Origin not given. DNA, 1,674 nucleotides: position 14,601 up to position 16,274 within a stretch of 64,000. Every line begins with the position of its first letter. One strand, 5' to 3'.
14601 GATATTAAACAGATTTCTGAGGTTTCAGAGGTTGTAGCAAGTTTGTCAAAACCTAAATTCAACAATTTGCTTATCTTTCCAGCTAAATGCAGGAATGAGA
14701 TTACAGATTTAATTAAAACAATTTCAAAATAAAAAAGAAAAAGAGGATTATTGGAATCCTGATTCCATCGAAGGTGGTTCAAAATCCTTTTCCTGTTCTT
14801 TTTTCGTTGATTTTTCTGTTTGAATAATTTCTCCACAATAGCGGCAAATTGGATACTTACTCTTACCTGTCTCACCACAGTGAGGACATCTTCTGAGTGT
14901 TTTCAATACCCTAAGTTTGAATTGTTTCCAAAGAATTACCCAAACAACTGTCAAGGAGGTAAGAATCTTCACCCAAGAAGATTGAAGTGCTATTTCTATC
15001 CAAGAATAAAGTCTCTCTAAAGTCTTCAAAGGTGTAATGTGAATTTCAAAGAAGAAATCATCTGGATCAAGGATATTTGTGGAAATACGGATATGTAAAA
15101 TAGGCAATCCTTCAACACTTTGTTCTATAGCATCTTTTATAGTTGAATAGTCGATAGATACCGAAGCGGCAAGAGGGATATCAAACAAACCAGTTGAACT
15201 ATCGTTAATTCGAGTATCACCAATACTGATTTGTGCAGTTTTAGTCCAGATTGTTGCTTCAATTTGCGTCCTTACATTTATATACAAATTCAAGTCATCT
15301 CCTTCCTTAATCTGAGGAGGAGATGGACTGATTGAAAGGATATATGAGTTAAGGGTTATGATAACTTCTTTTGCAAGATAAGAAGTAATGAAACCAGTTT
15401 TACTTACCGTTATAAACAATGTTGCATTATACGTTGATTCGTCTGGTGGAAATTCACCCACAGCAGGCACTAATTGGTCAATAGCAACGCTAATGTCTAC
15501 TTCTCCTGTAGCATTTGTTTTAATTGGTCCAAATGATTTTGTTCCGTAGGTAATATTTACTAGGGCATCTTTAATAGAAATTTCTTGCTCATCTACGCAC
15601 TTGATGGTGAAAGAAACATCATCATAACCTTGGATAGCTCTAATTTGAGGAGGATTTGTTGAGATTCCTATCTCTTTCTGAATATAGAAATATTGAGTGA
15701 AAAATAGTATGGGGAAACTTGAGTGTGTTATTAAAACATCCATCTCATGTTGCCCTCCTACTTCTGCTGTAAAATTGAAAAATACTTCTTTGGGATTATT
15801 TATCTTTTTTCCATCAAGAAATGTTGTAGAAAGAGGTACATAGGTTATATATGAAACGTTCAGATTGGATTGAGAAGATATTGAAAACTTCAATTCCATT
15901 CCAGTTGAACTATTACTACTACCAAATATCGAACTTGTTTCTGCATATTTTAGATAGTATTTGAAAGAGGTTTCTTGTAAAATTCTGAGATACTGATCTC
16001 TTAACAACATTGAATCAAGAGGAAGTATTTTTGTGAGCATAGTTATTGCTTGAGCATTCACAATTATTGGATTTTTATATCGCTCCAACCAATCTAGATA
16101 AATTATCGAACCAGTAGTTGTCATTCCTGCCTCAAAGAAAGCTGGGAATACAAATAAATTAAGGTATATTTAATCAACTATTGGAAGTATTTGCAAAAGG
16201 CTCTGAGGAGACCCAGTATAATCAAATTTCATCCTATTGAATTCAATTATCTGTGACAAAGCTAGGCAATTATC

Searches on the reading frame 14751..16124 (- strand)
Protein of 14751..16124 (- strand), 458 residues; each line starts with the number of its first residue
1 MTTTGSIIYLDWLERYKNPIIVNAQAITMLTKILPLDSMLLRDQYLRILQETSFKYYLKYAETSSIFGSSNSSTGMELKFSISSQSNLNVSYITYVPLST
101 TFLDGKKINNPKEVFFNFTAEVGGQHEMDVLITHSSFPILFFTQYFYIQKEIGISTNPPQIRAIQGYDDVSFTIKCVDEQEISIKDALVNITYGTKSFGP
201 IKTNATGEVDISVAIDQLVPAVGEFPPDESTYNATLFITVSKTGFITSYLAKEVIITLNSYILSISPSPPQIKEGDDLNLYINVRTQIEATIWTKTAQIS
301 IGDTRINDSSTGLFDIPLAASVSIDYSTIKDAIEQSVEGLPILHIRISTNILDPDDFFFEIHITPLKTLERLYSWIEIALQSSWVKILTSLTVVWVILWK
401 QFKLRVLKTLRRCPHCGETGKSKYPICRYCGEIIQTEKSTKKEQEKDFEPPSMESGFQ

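Call 8: search_protein_families(library=pfam, proteins=[window:14751-16124:-], max_evalue=0.001)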
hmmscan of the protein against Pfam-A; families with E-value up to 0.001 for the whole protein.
window:14751-16124:- (458 aa): 0 families

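Call 65: search_protein_families(library=pfam, proteins=[window:14751-16124:-], max_evalue=0.1)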
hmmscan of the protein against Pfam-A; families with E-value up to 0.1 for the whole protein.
window:14751-16124:- (458 aa): 3 families
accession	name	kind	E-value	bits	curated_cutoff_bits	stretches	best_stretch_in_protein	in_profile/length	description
PF13248.11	Zn_ribbon_3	-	0.0019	18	27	1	411-432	3-24/26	zinc-ribbon domain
PF24463.1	DUF7577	-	0.0037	17.3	28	1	411-431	3-23/27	Domain of unknown function (DUF7577)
PF12773.13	DZR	-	0.01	16.5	27.3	1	410-431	24-45/45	Double zinc ribbon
